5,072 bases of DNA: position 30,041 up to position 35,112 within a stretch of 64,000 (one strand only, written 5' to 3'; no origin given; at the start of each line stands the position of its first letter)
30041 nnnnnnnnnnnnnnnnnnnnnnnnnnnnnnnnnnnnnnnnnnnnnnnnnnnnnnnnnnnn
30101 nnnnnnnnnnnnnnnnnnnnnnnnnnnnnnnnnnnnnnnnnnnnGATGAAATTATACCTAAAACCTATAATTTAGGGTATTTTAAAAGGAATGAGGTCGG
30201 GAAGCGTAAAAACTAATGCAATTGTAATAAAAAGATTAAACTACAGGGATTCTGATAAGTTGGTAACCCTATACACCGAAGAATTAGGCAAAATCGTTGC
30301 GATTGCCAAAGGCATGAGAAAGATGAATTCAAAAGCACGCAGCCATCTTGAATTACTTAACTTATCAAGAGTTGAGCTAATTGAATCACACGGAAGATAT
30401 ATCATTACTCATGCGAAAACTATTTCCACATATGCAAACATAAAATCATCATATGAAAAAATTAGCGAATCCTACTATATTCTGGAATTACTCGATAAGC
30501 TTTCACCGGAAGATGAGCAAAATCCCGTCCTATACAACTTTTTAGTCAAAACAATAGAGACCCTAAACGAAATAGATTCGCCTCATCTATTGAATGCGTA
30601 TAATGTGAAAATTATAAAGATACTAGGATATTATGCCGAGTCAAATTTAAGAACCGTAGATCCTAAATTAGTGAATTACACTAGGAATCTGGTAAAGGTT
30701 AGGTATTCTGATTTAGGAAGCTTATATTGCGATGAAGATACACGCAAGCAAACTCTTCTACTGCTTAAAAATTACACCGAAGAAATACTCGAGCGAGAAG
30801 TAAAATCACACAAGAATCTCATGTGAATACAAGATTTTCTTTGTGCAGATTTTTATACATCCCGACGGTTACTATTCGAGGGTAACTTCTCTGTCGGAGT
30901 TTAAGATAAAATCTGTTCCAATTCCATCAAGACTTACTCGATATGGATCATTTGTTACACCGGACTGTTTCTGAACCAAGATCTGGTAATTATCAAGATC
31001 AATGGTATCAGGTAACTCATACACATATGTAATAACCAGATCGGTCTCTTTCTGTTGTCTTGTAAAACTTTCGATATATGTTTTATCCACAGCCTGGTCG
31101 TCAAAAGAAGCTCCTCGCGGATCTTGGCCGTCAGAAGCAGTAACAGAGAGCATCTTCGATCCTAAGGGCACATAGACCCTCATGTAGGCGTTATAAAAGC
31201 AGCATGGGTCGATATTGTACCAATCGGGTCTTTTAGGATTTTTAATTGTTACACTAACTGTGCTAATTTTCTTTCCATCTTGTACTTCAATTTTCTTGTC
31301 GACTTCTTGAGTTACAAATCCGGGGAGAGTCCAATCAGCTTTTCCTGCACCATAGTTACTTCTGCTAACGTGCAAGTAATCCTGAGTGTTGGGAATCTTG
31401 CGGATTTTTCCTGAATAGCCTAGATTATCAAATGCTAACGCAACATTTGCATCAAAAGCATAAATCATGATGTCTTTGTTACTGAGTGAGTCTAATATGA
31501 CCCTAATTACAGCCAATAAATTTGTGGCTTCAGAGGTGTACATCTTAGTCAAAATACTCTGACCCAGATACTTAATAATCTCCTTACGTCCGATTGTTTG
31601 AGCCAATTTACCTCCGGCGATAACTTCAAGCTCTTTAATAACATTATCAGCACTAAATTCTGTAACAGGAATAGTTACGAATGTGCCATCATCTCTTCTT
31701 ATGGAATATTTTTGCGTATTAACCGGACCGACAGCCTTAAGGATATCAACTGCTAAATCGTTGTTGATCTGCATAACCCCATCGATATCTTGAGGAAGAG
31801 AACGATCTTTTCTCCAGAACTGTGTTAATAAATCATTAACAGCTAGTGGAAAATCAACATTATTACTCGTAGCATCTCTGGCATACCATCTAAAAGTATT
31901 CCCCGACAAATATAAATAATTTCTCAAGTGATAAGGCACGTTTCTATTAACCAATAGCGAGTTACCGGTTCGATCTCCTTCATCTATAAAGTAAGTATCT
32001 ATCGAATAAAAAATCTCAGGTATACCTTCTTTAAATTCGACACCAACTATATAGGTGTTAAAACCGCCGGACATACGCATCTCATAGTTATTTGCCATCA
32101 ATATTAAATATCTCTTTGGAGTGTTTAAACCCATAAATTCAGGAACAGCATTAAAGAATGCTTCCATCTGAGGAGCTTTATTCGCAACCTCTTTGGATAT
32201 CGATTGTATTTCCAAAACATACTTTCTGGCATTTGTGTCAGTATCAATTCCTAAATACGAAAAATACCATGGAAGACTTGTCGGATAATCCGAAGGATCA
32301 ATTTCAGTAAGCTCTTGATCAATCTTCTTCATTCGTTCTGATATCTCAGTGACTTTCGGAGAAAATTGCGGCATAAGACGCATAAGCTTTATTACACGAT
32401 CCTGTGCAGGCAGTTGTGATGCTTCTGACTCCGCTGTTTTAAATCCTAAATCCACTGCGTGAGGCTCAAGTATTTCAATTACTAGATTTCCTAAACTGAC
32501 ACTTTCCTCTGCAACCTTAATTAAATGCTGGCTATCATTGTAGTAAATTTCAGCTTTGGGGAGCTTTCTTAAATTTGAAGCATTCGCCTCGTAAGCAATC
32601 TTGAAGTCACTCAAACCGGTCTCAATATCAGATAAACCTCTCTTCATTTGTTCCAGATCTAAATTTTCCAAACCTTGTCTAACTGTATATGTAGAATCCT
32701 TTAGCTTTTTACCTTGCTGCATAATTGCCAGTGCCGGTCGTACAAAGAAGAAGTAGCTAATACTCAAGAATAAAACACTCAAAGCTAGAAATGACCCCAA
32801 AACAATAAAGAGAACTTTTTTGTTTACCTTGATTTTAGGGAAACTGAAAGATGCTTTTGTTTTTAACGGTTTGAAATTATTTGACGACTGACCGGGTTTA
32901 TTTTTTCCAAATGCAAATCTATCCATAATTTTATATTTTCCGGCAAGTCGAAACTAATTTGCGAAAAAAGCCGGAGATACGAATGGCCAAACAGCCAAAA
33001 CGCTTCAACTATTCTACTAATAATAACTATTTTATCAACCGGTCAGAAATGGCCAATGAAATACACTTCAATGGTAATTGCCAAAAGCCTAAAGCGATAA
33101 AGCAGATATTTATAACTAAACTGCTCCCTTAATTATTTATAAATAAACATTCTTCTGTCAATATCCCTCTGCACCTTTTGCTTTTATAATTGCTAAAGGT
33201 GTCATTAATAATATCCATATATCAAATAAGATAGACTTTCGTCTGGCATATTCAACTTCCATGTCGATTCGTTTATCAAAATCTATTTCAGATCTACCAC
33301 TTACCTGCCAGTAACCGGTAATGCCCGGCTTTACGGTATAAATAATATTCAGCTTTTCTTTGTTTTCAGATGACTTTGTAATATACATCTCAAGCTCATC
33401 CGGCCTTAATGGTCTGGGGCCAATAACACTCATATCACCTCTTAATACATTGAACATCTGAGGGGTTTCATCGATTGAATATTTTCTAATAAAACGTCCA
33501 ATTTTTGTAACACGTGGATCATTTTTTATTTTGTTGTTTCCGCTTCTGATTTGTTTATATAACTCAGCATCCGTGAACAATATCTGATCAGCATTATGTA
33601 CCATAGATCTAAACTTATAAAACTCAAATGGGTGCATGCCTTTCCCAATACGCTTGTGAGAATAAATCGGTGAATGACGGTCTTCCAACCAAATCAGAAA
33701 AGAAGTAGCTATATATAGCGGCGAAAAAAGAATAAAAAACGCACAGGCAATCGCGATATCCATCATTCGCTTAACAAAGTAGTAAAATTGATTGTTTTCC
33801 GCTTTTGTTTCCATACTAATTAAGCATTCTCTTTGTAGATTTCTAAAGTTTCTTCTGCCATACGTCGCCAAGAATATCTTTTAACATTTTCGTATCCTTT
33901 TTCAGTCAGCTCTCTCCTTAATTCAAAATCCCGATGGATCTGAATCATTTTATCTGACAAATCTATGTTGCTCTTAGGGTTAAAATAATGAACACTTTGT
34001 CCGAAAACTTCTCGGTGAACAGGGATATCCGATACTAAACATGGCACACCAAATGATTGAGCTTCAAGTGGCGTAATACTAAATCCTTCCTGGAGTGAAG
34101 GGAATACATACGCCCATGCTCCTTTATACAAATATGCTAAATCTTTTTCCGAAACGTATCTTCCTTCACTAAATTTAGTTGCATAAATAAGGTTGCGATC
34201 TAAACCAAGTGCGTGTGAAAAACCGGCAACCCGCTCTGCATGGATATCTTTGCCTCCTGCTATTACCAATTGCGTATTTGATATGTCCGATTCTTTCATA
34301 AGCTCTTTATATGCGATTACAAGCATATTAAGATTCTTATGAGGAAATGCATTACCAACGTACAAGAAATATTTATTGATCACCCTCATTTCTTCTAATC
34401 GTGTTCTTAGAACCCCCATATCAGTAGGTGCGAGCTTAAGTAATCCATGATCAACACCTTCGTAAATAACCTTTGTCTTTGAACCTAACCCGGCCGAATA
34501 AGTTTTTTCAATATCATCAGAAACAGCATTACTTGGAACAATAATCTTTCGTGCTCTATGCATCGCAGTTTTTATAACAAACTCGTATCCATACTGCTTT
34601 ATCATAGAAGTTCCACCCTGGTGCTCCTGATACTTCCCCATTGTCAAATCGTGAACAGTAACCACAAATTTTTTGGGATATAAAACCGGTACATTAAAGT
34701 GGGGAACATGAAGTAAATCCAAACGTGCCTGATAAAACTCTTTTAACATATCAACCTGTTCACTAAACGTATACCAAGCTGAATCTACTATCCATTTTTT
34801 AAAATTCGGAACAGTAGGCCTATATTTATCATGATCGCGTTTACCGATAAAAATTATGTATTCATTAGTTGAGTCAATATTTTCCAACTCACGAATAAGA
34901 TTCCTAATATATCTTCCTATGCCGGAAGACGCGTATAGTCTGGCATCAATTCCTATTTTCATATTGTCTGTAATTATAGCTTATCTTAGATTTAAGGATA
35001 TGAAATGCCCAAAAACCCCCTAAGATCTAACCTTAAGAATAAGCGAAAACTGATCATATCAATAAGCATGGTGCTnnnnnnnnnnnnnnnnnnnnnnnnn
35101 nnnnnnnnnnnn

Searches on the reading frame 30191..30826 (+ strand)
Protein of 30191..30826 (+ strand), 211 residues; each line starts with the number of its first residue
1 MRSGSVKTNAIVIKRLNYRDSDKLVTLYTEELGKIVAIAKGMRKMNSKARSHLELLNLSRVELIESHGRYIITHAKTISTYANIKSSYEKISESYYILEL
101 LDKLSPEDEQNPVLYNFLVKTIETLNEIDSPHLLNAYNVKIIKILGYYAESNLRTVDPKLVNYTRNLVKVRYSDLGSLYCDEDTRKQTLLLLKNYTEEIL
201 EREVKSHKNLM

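Call 25: search_protein_families(library=pfam, proteins=[window:30191-30826:+], max_evalue=0.001)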
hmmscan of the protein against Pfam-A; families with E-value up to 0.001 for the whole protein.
window:30191-30826:+ (211 aa): 2 families
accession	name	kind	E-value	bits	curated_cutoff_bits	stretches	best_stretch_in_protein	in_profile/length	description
PF11967.14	RecO_N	-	3.2e-18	66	27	1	5-81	3-80/80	Recombination protein O N terminal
PF02565.21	RecO_C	-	8.4e-13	48.8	22.1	1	88-149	4-66/157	Recombination protein O C terminal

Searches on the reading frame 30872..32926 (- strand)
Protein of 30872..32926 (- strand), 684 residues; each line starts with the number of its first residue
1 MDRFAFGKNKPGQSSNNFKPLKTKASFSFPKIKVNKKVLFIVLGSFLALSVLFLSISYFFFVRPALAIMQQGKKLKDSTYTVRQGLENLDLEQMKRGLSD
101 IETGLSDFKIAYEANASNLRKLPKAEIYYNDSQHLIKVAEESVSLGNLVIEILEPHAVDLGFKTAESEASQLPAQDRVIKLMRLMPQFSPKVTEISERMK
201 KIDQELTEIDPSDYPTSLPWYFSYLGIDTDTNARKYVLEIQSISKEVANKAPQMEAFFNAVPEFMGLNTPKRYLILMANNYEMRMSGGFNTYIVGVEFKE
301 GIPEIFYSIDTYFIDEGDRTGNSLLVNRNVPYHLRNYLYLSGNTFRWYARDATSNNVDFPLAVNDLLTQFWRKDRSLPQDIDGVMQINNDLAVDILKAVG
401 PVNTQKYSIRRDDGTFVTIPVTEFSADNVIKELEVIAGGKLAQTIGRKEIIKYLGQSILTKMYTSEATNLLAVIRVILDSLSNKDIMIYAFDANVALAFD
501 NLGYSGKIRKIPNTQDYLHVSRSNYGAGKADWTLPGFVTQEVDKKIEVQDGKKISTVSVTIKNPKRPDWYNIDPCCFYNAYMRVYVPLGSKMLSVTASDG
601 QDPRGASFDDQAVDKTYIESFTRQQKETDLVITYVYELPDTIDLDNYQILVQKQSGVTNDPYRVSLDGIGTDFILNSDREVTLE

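Call 25: search_protein_families(library=pfam, proteins=[window:30872-32926:-], max_evalue=0.001)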
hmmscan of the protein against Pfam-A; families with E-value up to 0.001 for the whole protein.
window:30872-32926:- (684 aa): 1 family
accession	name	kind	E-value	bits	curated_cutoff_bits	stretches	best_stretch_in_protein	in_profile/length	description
PF13196.11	DUF4012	-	3e-09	38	28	1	270-407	3-127/144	Protein of unknown function (DUF4012)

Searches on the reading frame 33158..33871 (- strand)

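Call 25: search_protein_families(library=pfam, proteins=[window:33158-33871:-], max_evalue=0.001)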
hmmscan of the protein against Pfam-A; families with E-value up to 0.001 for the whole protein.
window:33158-33871:- (237 aa): 1 family
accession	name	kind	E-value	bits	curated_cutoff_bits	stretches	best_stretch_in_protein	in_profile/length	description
PF02397.22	Bac_transf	-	8.4e-60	201.8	27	1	34-229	1-178/179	Bacterial sugar transferase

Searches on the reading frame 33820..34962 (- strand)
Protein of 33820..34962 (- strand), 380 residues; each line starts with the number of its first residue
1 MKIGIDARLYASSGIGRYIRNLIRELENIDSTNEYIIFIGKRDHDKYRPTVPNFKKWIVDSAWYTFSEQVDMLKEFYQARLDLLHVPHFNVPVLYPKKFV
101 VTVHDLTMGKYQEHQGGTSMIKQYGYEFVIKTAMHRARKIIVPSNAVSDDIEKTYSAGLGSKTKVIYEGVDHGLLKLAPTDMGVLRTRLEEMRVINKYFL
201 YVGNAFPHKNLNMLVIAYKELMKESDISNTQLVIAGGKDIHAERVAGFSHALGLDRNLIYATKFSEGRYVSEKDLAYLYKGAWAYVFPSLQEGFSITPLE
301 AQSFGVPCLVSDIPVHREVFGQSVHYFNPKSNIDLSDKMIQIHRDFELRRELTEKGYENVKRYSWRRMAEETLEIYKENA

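Call 25: search_protein_families(library=pfam, proteins=[window:33820-34962:-], max_evalue=0.001)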
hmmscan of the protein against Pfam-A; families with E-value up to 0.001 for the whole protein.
window:33820-34962:- (380 aa): 5 families
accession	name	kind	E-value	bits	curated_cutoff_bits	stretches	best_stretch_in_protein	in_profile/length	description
PF00534.26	Glycos_transf_1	-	2e-25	89.8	26.4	1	197-358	16-171/172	Glycosyl transferases group 1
PF13692.12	Glyco_trans_1_4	-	1.3e-18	68.1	27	1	197-345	2-142/142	Glycosyl transferases group 1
PF13439.12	Glyco_transf_4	-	7.8e-13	49.2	28.5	1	13-172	2-168/170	Glycosyltransferase Family 4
PF20706.3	GT4-conflict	-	1.6e-09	37.6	26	1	199-312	200-312/385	Family 4 Glycosyltransferase in conflict systems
PF13524.12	Glyco_trans_1_2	-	0.00012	22.5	25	1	263-373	28-143/144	Glycosyl transferase-like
